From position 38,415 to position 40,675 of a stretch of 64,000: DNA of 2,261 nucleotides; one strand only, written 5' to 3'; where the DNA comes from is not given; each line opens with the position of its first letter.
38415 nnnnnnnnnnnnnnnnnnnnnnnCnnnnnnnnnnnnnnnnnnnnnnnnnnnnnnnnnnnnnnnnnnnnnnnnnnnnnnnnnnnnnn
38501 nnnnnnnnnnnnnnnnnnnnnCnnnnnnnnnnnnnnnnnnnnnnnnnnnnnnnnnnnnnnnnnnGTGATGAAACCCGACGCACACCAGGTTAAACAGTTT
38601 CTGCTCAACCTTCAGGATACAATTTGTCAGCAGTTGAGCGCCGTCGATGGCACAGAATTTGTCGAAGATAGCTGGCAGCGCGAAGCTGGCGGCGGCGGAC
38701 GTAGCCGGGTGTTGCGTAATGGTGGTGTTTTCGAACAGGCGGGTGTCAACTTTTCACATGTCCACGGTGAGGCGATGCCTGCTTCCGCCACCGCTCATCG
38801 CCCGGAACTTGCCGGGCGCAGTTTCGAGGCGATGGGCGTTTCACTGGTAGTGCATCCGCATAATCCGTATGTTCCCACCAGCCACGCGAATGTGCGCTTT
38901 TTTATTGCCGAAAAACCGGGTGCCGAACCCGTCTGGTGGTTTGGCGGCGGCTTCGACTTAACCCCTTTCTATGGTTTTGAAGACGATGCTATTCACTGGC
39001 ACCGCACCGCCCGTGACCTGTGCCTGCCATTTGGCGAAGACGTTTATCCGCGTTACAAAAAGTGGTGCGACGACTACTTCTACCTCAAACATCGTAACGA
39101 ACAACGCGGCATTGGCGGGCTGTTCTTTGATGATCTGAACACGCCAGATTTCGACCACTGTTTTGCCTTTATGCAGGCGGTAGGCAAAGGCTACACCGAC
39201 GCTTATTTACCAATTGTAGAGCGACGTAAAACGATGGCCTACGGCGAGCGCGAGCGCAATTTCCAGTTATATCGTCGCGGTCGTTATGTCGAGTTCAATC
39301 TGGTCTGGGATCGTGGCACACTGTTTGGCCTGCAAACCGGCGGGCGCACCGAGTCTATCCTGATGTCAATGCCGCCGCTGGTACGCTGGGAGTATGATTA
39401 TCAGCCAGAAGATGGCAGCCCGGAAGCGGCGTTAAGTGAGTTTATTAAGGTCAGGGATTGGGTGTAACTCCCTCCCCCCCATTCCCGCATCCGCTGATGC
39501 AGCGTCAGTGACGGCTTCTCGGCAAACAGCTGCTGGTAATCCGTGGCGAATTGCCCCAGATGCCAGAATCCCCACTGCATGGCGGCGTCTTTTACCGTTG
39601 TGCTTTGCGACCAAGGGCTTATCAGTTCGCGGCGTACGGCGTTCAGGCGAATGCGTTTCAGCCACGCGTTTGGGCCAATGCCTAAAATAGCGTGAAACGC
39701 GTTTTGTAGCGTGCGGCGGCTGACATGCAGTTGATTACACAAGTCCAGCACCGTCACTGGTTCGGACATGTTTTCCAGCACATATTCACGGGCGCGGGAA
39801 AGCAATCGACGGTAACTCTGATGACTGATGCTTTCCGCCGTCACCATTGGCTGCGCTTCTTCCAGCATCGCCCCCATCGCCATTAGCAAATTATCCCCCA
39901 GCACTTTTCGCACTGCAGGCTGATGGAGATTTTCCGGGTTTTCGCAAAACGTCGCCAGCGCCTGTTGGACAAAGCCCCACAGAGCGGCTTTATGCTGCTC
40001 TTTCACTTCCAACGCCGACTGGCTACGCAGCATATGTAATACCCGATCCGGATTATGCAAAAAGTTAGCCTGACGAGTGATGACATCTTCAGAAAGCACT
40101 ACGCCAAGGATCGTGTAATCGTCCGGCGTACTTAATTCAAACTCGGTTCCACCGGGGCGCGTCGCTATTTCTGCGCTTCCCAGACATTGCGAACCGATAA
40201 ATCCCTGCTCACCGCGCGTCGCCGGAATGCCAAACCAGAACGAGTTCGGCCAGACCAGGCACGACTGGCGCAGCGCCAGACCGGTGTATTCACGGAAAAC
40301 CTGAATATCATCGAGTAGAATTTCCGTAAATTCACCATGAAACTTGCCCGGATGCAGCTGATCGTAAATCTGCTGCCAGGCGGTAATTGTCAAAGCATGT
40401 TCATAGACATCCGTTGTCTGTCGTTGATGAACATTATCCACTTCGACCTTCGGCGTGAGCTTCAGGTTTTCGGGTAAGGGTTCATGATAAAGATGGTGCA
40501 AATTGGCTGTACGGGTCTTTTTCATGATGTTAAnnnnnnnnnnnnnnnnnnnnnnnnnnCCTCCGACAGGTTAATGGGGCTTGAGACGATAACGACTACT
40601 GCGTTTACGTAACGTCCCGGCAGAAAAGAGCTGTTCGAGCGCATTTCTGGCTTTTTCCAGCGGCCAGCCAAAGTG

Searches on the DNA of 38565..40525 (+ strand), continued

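Call 11: search_dna_similar(query=L004:1617-1681:+, collection=ecoli_genomes, mode=near, max_rows=60, rows=best)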
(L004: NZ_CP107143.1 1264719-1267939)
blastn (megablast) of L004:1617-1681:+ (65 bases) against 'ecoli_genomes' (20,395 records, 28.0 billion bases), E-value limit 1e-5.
Records with a match: 2841; places in all: 2842; records where one place covers at least 80% of the query: 2830.
Genomes with a match: 2840 of 5426; with a place that covers at least 80% of the query: 2829. Places per genome that has any: lowest 1, median 1, highest 2. On chromosomes: 2841 places; on plasmids: 1.
Best place of each record, by identity: >=99% 2; 95-99% 2832; 90-95% 7.
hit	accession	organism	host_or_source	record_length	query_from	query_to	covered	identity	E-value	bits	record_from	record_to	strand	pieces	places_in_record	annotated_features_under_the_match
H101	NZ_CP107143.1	Escherichia coli strain S2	human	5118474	1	65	100%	100.0%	3e-25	121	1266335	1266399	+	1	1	eutR: HTH-type transcriptional regulator EutR | hemF: oxygen-dependent coproporphyrinogen oxidase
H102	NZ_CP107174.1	Escherichia coli strain R7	human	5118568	1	65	100%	100.0%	3e-25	121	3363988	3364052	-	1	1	eutR: HTH-type transcriptional regulator EutR | hemF: oxygen-dependent coproporphyrinogen oxidase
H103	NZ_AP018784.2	Escherichia coli strain SK1144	-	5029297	1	65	100%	98.5%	2e-23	115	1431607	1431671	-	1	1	eutR: HTH-type transcriptional regulator EutR | hemF: oxygen-dependent coproporphyrinogen oxidase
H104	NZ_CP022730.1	Escherichia coli strain SA186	Homo sapiens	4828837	1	65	100%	98.5%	2e-23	115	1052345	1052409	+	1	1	eutR: HTH-type transcriptional regulator EutR | hemF: oxygen-dependent coproporphyrinogen oxidase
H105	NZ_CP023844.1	Escherichia coli strain 4/1-1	Homo sapiens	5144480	1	65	100%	98.5%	2e-23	115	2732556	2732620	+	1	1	eutR: HTH-type transcriptional regulator EutR | hemF: oxygen-dependent coproporphyrinogen oxidase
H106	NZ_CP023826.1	Escherichia coli strain 4/4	Homo sapiens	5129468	1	65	100%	98.5%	2e-23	115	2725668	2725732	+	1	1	eutR: HTH-type transcriptional regulator EutR | hemF: oxygen-dependent coproporphyrinogen oxidase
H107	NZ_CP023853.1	Escherichia coli strain 2/0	Homo sapiens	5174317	1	65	100%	98.5%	2e-23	115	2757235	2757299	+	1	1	eutR: HTH-type transcriptional regulator EutR | hemF: oxygen-dependent coproporphyrinogen oxidase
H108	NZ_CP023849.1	Escherichia coli strain 4/0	Homo sapiens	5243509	1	65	100%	98.5%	2e-23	115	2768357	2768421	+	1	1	eutR: HTH-type transcriptional regulator EutR | hemF: oxygen-dependent coproporphyrinogen oxidase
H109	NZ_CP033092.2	Escherichia coli DSM 30083 = JCM 1649 = ATCC 11775 strain ...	-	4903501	1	65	100%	98.5%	2e-23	115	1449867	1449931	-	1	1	eutR: HTH-type transcriptional regulator EutR | hemF: oxygen-dependent coproporphyrinogen oxidase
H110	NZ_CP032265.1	Escherichia coli strain AR_0089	missing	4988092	1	65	100%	98.5%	2e-23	115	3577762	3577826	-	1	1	eutR: HTH-type transcriptional regulator EutR | hemF: oxygen-dependent coproporphyrinogen oxidase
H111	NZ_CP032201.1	Escherichia coli strain AR_0086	missing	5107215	1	65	100%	98.5%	2e-23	115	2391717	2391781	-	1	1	eutR: HTH-type transcriptional regulator EutR | hemF: oxygen-dependent coproporphyrinogen oxidase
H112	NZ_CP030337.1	Escherichia coli strain AR_451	missing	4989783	1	65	100%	98.5%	2e-23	115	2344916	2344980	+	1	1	eutR: HTH-type transcriptional regulator EutR | hemF: oxygen-dependent coproporphyrinogen oxidase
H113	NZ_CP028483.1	Escherichia coli strain E41-1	Homo sapiens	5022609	1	65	100%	98.5%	2e-23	115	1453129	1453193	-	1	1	eutR: HTH-type transcriptional regulator EutR | hemF: oxygen-dependent coproporphyrinogen oxidase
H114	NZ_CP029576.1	Escherichia coli strain DA33135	Homo sapiens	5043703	1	65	100%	98.5%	2e-23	115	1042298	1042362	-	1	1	eutR: HTH-type transcriptional regulator EutR | hemF: oxygen-dependent coproporphyrinogen oxidase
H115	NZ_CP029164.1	Escherichia coli strain 104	chicken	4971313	1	65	100%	98.5%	2e-23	115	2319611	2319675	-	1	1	eutR: HTH-type transcriptional regulator EutR | hemF: oxygen-dependent coproporphyrinogen oxidase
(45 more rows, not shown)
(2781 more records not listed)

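Call 14: search_dna_similar(query=window:38565-40525:+, collection=ecoli_genomes, mode=near, max_rows=40, rows=best)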
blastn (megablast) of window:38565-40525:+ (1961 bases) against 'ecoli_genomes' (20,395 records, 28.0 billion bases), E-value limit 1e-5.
Records with a match: 5426; places in all: 5459; records where one place covers at least 80% of the query: 5393.
Genomes with a match: 5425 of 5426; with a place that covers at least 80% of the query: 5392. Places per genome that has any: lowest 1, median 1, highest 3. On chromosomes: 5458 places; on plasmids: 1.
Best place of each record, by identity: >=99% 3; 95-99% 5406; 90-95% 17.
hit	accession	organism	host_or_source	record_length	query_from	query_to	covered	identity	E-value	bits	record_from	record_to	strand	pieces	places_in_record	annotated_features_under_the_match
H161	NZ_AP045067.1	Escherichia coli strain JNE23-011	Homo sapiens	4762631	1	1961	100%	100.0%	0e+0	3622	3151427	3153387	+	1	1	eutR: HTH-type transcriptional regulator EutR | hemF: oxygen-dependent coproporphyrinogen oxidase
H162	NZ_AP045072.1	Escherichia coli strain JNE112863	Homo sapiens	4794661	1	1961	100%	99.9%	0e+0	3616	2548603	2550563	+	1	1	eutR: HTH-type transcriptional regulator EutR | hemF: oxygen-dependent coproporphyrinogen oxidase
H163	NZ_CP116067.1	Escherichia coli strain DETEC-S792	ICU staff rectal swab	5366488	1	1961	100%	99.1%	0e+0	3522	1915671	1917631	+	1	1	eutR: HTH-type transcriptional regulator EutR | hemF: oxygen-dependent coproporphyrinogen oxidase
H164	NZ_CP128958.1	Escherichia coli strain TUM2330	missing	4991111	1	1961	100%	98.0%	0e+0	3406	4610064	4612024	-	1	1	eutR: HTH-type transcriptional regulator EutR | hemF: oxygen-dependent coproporphyrinogen oxidase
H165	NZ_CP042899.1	Escherichia coli strain CFSAN061763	missing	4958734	1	1961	100%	98.0%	0e+0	3400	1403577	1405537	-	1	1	eutR: HTH-type transcriptional regulator EutR | hemF: oxygen-dependent coproporphyrinogen oxidase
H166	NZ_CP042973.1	Escherichia coli strain CFSAN061768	missing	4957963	1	1961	100%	98.0%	0e+0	3400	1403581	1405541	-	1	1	eutR: HTH-type transcriptional regulator EutR | hemF: oxygen-dependent coproporphyrinogen oxidase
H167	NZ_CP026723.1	Escherichia coli strain 266917_2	Homo sapiens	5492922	1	1961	100%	98.0%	0e+0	3400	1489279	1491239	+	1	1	eutR: HTH-type transcriptional regulator EutR | hemF: oxygen-dependent coproporphyrinogen oxidase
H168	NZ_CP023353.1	Escherichia coli strain 746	canine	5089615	1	1961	100%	98.0%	0e+0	3400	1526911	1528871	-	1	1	eutR: HTH-type transcriptional regulator EutR | hemF: oxygen-dependent coproporphyrinogen oxidase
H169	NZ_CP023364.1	Escherichia coli strain 144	canine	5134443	1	1961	100%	98.0%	0e+0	3400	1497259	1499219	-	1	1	eutR: HTH-type transcriptional regulator EutR | hemF: oxygen-dependent coproporphyrinogen oxidase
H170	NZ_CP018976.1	Escherichia coli strain Ecol_545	Homo sapiens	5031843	1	1961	100%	98.0%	0e+0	3400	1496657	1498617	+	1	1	eutR: HTH-type transcriptional regulator EutR | hemF: oxygen-dependent coproporphyrinogen oxidase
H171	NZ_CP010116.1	Escherichia coli strain C1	cow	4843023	1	1961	100%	98.0%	0e+0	3400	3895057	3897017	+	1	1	eutR: HTH-type transcriptional regulator EutR | hemF: oxygen-dependent coproporphyrinogen oxidase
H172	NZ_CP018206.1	Escherichia coli strain MRSN346647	Homo sapiens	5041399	1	1961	100%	98.0%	0e+0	3400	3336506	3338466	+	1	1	eutR: HTH-type transcriptional regulator EutR | hemF: oxygen-dependent coproporphyrinogen oxidase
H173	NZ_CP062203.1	Escherichia coli strain K_EC180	swine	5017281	1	1961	100%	98.0%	0e+0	3400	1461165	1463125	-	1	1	eutR: HTH-type transcriptional regulator EutR | hemF: oxygen-dependent coproporphyrinogen oxidase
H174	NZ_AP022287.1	Escherichia coli strain WP9-S17-ESBL-11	-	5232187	1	1961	100%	98.0%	0e+0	3400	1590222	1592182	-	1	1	eutR: HTH-type transcriptional regulator EutR | hemF: oxygen-dependent coproporphyrinogen oxidase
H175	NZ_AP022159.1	Escherichia coli strain WP5-S18-ESBL-07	-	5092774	1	1961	100%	98.0%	0e+0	3400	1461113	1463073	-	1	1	eutR: HTH-type transcriptional regulator EutR | hemF: oxygen-dependent coproporphyrinogen oxidase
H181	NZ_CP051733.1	Escherichia coli strain SCU-109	Homo sapiens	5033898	1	1961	100%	98.0%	0e+0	3400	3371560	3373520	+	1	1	eutR: HTH-type transcriptional regulator EutR | hemF: oxygen-dependent coproporphyrinogen oxidase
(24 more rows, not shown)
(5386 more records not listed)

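Call 15: get_annotated_region(hit=H163, flank=200)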
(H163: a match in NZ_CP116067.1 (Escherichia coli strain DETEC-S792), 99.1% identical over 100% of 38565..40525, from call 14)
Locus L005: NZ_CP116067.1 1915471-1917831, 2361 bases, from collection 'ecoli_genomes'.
description: Escherichia coli strain DETEC-S792 chromosome, complete genome
organism: Escherichia coli strain DETEC-S792 (NCBI taxid 562)
replicon: chromosome; assembly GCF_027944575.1
host: -; source: ICU staff rectal swab; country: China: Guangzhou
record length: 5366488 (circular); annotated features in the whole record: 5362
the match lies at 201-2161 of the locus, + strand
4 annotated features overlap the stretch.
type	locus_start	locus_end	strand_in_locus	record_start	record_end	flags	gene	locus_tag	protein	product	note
CDS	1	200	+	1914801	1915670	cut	amiA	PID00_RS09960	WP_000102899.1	N-acetylmuramoyl-L-alanine amidase AmiA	-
CDS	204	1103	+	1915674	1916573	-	hemF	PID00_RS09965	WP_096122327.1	oxygen-dependent coproporphyrinogen oxidase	-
CDS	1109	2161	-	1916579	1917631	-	eutR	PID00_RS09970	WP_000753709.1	HTH-type transcriptional regulator EutR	-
CDS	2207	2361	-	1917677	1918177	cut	eutK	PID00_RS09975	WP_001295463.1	ethanolamine utilization microcompartment protein EutK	-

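Call 16: get_annotated_region(hit=H162, flank=200)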
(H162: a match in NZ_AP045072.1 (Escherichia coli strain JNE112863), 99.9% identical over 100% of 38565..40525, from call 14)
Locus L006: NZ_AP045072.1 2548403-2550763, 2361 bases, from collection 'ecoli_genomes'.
description: Escherichia coli strain JNE112863 chromosome, complete genome
organism: Escherichia coli strain JNE112863 (NCBI taxid 562)
replicon: chromosome; assembly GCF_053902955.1
host: Homo sapiens; source: -; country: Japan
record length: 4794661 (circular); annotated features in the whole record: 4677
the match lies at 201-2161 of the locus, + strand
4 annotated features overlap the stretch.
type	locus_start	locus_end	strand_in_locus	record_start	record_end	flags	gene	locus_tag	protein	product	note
CDS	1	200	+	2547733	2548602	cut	amiA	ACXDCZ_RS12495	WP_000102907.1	N-acetylmuramoyl-L-alanine amidase AmiA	-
CDS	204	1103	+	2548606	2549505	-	hemF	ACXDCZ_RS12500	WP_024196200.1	oxygen-dependent coproporphyrinogen oxidase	-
CDS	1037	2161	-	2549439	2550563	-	eutR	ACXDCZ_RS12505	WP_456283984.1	HTH-type transcriptional regulator EutR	-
CDS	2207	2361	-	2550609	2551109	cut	eutK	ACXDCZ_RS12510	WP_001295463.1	ethanolamine utilization microcompartment protein EutK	-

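Call 17: get_annotated_region(hit=H168, flank=200)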
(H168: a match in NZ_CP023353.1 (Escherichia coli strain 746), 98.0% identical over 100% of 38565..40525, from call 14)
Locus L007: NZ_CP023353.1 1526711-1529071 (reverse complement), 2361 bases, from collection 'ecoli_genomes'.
description: Escherichia coli strain 746 chromosome, complete genome
organism: Escherichia coli strain 746 (NCBI taxid 562)
replicon: chromosome; assembly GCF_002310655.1
host: canine; source: missing; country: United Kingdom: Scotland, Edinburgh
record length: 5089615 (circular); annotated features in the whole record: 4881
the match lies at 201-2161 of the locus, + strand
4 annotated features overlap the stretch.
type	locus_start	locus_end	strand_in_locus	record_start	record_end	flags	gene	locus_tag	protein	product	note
CDS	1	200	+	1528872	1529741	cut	amiA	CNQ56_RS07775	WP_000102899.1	N-acetylmuramoyl-L-alanine amidase AmiA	-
CDS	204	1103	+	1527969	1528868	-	hemF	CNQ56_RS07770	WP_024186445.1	oxygen-dependent coproporphyrinogen oxidase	-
CDS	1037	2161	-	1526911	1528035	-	eutR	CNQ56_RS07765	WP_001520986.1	HTH-type transcriptional regulator EutR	-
CDS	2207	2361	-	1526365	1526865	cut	eutK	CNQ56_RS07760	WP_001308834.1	ethanolamine utilization microcompartment protein EutK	-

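Call 18: get_annotated_region(hit=H169, flank=200)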
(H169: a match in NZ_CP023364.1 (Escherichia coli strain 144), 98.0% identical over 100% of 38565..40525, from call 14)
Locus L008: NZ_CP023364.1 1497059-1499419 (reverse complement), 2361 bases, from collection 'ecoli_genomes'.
description: Escherichia coli strain 144 chromosome, complete genome
organism: Escherichia coli strain 144 (NCBI taxid 562)
replicon: chromosome; assembly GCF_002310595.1
host: canine; source: missing; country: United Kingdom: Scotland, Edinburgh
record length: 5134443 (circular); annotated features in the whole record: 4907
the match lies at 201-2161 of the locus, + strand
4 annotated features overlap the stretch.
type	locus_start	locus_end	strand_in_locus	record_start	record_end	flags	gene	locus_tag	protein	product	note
CDS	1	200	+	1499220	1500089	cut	amiA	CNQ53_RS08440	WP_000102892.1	N-acetylmuramoyl-L-alanine amidase AmiA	-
CDS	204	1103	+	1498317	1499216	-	hemF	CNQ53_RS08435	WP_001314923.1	oxygen-dependent coproporphyrinogen oxidase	-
CDS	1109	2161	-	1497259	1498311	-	eutR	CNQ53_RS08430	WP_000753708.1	HTH-type transcriptional regulator EutR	-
CDS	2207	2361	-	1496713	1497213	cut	eutK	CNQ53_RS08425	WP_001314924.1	ethanolamine utilization microcompartment protein EutK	-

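Call 19: get_annotated_region(hit=H181, flank=200)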
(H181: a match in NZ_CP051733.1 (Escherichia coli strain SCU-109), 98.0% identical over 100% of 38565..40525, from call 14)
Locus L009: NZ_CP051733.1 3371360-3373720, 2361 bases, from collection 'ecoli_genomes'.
description: Escherichia coli strain SCU-109 chromosome, complete genome
organism: Escherichia coli strain SCU-109 (NCBI taxid 562)
replicon: chromosome; assembly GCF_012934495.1
host: Homo sapiens; source: rectal swab from healthy college student; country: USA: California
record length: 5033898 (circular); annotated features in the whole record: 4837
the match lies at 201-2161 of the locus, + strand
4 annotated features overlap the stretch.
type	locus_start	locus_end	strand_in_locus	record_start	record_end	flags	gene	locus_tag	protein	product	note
CDS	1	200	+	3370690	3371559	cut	amiA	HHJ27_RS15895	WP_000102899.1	N-acetylmuramoyl-L-alanine amidase AmiA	-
CDS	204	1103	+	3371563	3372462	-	hemF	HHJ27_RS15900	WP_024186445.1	oxygen-dependent coproporphyrinogen oxidase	-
CDS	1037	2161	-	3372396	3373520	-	eutR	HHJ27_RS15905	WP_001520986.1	HTH-type transcriptional regulator EutR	-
CDS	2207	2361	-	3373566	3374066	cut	eutK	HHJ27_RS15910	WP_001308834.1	ethanolamine utilization microcompartment protein EutK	-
